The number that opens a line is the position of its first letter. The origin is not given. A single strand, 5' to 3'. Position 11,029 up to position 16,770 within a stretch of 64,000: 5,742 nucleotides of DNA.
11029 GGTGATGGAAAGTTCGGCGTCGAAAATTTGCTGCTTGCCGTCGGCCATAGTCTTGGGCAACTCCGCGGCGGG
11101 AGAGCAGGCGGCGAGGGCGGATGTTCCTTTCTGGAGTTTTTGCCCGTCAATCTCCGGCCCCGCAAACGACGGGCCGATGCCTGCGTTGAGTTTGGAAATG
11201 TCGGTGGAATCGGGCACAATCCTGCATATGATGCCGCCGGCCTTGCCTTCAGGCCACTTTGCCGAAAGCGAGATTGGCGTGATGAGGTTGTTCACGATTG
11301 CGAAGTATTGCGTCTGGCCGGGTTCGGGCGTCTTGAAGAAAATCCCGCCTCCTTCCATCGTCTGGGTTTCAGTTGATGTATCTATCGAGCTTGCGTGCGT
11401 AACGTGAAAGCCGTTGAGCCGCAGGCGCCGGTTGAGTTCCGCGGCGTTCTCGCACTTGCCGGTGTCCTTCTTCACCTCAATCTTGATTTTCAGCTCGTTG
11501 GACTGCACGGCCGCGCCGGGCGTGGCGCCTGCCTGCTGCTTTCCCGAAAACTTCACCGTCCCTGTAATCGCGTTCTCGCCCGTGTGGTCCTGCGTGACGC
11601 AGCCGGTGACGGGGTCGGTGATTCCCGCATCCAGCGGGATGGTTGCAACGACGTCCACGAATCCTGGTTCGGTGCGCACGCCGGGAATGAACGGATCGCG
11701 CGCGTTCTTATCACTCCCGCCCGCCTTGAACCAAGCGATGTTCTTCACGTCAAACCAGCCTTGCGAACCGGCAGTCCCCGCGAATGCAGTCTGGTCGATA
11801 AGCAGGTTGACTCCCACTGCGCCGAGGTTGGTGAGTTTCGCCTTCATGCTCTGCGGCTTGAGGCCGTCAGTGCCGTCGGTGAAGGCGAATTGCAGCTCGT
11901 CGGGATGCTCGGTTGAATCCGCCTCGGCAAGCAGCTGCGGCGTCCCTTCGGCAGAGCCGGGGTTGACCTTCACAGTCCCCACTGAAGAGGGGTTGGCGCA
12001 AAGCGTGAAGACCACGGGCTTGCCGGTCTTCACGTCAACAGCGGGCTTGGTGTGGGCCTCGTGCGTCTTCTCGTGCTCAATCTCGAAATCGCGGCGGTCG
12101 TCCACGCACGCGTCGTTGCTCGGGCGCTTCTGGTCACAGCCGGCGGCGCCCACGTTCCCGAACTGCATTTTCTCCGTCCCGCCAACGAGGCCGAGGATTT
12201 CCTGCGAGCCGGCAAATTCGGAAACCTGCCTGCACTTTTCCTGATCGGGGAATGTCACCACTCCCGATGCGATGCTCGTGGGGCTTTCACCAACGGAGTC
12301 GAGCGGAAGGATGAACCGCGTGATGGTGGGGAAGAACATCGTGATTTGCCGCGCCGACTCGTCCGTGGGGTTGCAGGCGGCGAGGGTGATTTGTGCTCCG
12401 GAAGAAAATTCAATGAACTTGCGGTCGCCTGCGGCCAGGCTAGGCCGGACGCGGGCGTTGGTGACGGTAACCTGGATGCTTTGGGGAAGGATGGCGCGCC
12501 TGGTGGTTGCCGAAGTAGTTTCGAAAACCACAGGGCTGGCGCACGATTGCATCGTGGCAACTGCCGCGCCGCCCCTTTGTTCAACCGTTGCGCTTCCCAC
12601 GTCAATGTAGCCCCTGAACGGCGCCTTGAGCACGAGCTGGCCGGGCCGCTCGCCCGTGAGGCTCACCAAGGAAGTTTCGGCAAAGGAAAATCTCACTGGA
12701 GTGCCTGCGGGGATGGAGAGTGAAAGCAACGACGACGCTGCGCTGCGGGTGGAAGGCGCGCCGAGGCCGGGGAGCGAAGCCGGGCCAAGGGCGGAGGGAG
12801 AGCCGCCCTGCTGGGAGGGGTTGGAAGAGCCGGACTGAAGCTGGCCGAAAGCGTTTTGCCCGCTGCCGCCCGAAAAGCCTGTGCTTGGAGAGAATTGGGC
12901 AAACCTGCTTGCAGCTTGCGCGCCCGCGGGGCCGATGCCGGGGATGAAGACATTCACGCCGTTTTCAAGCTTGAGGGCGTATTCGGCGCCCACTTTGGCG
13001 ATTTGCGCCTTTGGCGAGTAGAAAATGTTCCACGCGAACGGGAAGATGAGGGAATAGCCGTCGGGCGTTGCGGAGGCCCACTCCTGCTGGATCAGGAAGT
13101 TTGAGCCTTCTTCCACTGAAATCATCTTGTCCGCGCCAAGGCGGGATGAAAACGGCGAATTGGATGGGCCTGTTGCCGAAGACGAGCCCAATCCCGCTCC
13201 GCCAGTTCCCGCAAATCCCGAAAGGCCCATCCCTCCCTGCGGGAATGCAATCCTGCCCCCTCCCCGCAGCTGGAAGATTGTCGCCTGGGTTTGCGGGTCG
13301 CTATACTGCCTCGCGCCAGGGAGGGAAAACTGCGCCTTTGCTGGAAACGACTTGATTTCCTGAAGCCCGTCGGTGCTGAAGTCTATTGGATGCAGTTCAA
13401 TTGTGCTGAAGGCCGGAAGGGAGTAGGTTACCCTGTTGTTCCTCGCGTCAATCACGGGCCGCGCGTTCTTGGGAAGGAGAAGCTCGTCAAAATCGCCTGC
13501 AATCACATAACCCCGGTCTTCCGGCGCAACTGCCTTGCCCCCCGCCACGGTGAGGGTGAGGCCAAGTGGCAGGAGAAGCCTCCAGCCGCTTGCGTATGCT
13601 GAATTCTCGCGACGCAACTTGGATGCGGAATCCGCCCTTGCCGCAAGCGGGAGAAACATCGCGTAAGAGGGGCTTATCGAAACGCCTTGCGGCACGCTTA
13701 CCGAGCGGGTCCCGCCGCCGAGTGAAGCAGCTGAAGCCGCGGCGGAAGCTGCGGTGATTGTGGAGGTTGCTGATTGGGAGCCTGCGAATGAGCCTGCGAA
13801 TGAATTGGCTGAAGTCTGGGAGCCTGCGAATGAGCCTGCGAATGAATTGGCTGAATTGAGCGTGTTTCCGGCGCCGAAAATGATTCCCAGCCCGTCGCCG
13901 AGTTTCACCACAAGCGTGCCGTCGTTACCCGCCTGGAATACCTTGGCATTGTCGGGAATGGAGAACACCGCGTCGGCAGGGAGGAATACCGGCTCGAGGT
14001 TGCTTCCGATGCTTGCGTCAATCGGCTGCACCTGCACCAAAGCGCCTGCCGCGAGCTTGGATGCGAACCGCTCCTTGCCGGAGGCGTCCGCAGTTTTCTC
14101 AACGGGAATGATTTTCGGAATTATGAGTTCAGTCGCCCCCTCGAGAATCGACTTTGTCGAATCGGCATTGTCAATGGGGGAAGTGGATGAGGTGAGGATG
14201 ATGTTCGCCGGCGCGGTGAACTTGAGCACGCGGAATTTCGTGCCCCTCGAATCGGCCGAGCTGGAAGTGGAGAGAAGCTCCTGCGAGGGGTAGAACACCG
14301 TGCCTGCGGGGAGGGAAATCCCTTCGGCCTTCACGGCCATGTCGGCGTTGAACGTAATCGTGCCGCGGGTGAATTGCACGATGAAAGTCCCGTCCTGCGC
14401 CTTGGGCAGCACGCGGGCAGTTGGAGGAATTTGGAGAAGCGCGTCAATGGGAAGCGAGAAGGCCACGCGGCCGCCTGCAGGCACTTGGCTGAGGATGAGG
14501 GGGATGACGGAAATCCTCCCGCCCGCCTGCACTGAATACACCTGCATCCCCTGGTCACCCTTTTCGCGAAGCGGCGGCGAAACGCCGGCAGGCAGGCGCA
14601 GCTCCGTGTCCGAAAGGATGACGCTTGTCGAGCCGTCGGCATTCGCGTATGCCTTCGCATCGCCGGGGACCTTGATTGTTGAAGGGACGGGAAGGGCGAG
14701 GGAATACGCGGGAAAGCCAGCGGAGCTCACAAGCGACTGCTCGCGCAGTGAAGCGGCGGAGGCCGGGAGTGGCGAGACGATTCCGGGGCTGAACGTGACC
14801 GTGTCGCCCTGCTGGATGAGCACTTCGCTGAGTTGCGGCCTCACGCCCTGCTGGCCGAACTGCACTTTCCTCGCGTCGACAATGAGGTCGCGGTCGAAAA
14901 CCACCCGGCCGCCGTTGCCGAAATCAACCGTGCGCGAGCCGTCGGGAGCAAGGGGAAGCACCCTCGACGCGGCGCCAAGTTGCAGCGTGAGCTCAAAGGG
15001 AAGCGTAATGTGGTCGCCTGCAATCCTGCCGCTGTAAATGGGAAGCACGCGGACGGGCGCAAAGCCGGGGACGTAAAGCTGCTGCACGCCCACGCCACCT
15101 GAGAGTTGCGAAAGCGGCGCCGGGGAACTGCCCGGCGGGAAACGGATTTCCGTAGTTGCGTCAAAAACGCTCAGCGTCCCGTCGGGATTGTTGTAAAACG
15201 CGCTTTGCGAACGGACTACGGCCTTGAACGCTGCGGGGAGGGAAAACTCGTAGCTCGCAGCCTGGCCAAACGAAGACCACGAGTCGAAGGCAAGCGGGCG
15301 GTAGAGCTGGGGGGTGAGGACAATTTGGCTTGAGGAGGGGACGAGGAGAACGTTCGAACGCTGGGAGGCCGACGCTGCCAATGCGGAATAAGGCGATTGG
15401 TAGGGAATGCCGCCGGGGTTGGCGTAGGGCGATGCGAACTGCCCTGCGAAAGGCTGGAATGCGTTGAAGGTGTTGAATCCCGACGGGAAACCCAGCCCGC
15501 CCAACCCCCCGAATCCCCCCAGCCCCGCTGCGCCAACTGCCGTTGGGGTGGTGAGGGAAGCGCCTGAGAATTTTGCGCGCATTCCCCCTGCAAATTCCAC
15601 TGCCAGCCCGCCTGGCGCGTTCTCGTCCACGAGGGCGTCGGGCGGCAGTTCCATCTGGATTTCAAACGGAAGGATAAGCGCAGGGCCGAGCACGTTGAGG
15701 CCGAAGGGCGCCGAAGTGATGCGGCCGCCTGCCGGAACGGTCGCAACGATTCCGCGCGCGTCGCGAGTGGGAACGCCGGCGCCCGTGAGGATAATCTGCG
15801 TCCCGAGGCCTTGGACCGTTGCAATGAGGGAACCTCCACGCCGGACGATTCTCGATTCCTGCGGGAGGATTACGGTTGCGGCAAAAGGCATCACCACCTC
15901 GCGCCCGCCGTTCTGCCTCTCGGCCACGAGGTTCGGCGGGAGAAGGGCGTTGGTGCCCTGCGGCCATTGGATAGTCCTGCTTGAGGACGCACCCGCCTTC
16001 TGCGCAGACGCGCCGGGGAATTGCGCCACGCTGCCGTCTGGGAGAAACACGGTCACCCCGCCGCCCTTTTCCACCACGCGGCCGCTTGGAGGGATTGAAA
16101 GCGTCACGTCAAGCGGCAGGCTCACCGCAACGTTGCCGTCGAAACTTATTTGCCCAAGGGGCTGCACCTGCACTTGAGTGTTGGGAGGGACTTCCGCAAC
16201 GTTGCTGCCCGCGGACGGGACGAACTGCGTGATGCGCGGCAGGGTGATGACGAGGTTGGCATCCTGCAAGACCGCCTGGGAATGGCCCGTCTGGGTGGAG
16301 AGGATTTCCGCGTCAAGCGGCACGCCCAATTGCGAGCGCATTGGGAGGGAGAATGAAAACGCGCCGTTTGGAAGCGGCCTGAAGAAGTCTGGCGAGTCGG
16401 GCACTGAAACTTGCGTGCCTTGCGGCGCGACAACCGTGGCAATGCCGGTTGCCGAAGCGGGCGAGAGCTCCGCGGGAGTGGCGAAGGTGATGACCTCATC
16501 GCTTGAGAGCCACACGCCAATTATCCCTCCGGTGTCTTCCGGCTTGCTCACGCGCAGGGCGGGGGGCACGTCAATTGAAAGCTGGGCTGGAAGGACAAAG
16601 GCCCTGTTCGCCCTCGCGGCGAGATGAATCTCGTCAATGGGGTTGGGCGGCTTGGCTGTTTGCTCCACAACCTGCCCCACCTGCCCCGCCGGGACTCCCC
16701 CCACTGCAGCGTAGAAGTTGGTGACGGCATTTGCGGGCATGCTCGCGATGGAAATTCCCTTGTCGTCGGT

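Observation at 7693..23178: Single 15.5-kb ORF encoding a 5,161-aa membrane-anchored, repeat-built, cysteine-rich giant protein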

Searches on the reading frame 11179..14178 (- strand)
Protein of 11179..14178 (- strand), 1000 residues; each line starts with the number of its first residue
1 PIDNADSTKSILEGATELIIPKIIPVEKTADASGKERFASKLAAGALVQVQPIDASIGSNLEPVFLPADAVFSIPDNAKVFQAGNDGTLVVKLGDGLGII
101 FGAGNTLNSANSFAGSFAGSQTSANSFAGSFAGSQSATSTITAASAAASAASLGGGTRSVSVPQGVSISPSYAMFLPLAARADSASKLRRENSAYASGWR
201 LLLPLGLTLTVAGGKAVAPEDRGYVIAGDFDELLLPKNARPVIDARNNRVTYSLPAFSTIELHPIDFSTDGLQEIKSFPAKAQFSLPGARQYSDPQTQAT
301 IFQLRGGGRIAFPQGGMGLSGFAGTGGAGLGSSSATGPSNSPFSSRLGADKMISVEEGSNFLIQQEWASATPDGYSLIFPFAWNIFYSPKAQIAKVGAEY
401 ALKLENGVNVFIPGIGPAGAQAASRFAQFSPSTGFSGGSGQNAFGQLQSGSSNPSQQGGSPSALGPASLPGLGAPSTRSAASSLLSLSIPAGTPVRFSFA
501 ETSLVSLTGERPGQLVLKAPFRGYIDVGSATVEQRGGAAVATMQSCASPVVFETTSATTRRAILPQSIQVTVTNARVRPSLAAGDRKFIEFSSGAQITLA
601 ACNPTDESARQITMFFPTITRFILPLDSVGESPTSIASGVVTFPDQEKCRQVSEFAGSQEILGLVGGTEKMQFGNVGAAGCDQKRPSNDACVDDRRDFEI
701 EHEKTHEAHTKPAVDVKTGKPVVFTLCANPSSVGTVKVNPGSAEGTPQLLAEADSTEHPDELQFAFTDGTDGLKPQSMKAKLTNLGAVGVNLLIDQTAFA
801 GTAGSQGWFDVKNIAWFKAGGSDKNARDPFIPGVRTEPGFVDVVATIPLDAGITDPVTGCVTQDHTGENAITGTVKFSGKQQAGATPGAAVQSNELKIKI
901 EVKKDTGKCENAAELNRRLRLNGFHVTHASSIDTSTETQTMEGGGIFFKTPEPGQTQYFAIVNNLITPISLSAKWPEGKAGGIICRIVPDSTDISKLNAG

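Call 8: search_protein_families(library=pfam, proteins=[window:11179-14178:-], max_evalue=1)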
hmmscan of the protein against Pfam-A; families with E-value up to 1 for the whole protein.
window:11179-14178:- (1000 aa): 0 families

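Call 83: search_protein_families(library=ncbifam, proteins=[window:11179-14178:-], max_evalue=0.1)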
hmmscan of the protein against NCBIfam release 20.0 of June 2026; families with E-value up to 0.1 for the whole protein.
window:11179-14178:- (1000 aa): 0 families

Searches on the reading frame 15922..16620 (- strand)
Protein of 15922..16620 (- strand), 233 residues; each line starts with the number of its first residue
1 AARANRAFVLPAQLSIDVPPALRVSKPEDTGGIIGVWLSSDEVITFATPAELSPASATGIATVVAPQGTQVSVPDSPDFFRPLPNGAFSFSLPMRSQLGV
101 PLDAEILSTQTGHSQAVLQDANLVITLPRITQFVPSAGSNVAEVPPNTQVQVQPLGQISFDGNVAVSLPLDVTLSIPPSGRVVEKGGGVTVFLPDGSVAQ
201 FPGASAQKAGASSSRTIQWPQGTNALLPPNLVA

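Call 69: predict_structure(alignment_id=A7)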
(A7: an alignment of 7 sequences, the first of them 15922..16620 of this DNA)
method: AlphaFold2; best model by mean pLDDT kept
length: 233 residues; sequences in the alignment: 7
mean_pLDDT: 84.6   pTM: 0.62
mean pLDDT of the five models: 84.6, 76.7, 76.6, 76.5, 75.9
residues with pLDDT >= 90: 95; 70-90: 114; 50-70: 16; < 50: 8
segments of 3 or more residues with pLDDT < 50: 156-161
pLDDT, mean of each block of 10 residues (from residue 1): 75 93 81 89 89 86 92 89 85 95 87 85 86 91 95 61 69 86 88 84 83 81 80 65
secondary structure, 60 per line:
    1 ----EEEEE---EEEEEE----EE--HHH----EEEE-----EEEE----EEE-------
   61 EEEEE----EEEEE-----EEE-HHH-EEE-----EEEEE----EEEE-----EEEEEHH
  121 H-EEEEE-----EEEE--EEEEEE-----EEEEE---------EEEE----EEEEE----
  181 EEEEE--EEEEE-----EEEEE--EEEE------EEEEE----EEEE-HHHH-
elements in order: E5-9 E13-18 E34-37 E43-46 E51-53 E61-65 E70-74 E80-82 E88-90 E96-100 E105-108 E114-118 E123-127 E133-136 E139-144 E150-154 E164-167 E172-176 E181-185 E188-192 E198-202 E205-208 E215-219 E224-227 H229-232

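Call 72: fold_search(model_id=the predicted structure, library=pdb)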
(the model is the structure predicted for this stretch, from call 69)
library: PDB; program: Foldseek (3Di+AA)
matches with E <= 10: 673; with E <= 0.001: 0
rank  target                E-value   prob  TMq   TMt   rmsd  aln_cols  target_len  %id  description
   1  4bxr_B                1.2e-03  0.75  0.14  0.17  17.6       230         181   15  Structure of the wild-type TCP10 domain of Danio rerio CPAP in complex with a peptide of Danio rerio STIL (released 2013-09-25)
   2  4lzf_A                3.2e-03  0.77  0.14  0.19  17.7       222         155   15  A novel domain in the microcephaly protein CPAP suggests a role in centriole architecture (released 2013-09-11)
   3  4ld1                  5.8e-03  0.60  0.14  0.18  18.3       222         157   16  Structural analysis of the microcephaly protein CPAP G-box domain suggests a role in centriole elongation. (released 2013-09-04)
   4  4bxp                  8.3e-03  0.60  0.17  0.20  16.0       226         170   15  Structure of the wild-type TCP10 domain of Danio rerio CPAP (released 2013-09-25)
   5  4bxq                  8.7e-03  0.57  0.15  0.18  18.4       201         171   15  Structure of the E1021V mutant of the TCP10 domain of Danio rerio CPAP (released 2013-09-25)
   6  4bxr_A                9.7e-03  0.38  0.14  0.17  18.7       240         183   14  Structure of the wild-type TCP10 domain of Danio rerio CPAP in complex with a peptide of Danio rerio STIL (released 2013-09-25)
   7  4ld3_A                2.5e-02  0.25  0.12  0.17  18.3       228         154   15  Structural analysis of the microcephaly protein CPAP G-box domain suggests a role in centriole elongation. (released 2013-09-04)
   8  2qc5                  2.5e-02  0.15  0.13  0.11  21.2       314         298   10  Streptogramin B lyase structure (released 2008-10-14)
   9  8fmw_AH               4.9e-02  0.47  0.16  0.20  14.4       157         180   13  The structure of a hibernating ribosome in the Lyme disease pathogen (released 2023-11-08)
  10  9qf4_BE               6.3e-02  0.41  0.15  0.18  11.3       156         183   12  Structure of P. furiosus 70S ribosome grown at 95 degC (released 2025-11-05)
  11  8azw_u                6.3e-02  0.38  0.16  0.19  11.8       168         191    8  Cryo-EM structure of the plant 60S subunit (released 2023-06-07)
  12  6skf_BG               8.1e-02  0.41  0.16  0.19  11.6       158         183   11  Cryo-EM Structure of T. kodakarensis 70S ribosome (released 2020-07-29)
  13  8p2f_K                8.5e-02  0.57  0.19  0.23  10.7       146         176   10  Staphylococcus aureus 70S ribosome with elongation factor G locked with fusidic acid cyclopentane in post-translocatio (released 2024-05-01)
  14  9hc4_GR               8.5e-02  0.38  0.16  0.19  12.0       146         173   10  Cryo-EM structure of P. urativorans 70S ribosome with 2 copies of bS20. (released 2025-03-26)
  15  4v9f_E                8.9e-02  0.41  0.15  0.20  12.7       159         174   11  The re-refined crystal structure of the Haloarcula marismortui large ribosomal subunit at 2.4 Angstrom resolution: mor (released 2014-07-09)
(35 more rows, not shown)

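Call 84: fold_search(model_id=the predicted structure, library=viral)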
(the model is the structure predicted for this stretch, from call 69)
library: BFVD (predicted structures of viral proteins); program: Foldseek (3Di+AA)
matches with E <= 10: 520; with E <= 0.001: 0
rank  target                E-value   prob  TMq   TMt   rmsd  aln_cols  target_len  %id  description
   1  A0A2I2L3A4            4.5e-02  0.14  0.13  0.09  17.7       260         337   12  Serine/Threonine protein kinase [Orpheovirus IHUMI-LCC2]
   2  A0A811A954            4.5e-02  0.10  0.13  0.11  19.8       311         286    7  (no name in the UniProt tables at hand)
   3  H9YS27                5.0e-02  0.23  0.17  0.14  14.6       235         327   11  (no name in the UniProt tables at hand)
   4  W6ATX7                6.1e-02  0.20  0.18  0.15  16.6       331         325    9  (no name in the UniProt tables at hand)
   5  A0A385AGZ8            9.6e-02  0.07  0.12  0.07  25.8       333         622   10  Uncharacterized protein [Methanobacterium virus Drs3]
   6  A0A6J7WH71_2          1.3e-01  0.10  0.13  0.06  18.5       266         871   12  Bacteriophage T7 tail fibre protein [uncultured Caudovirales phage]
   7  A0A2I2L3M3            1.7e-01  0.07  0.11  0.10  16.4       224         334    9  F-box domain-containing protein [Orpheovirus IHUMI-LCC2]
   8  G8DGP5                1.8e-01  0.06  0.12  0.08  19.4       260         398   10  (no name in the UniProt tables at hand)
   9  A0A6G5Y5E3            1.8e-01  0.04  0.10  0.04  20.5       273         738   10  (no name in the UniProt tables at hand)
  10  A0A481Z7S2            1.8e-01  0.10  0.13  0.06  17.4       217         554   12  Regulator of chromosome condensation protein [Pithovirus LCPAC202]
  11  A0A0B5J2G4            2.3e-01  0.20  0.19  0.17  13.9       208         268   10  Uncharacterized protein [Pandoravirus inopinatum]
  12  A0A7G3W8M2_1          2.3e-01  0.18  0.14  0.06  13.5       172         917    9  Uncharacterized protein (Fragment) [Iris potyvirus B]
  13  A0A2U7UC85            2.4e-01  0.04  0.10  0.04  22.0       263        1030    9  AidA incomplete domain containing protein [Pandoravirus neocaledonia]
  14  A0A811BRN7            2.6e-01  0.11  0.16  0.10  16.9       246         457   11  Morn repeat domain containing protein [Pandoravirus japonicus]
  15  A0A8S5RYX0            2.9e-01  0.10  0.14  0.08  17.1       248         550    7  non-specific serine/threonine protein kinase [Myoviridae sp. ctNQV2]
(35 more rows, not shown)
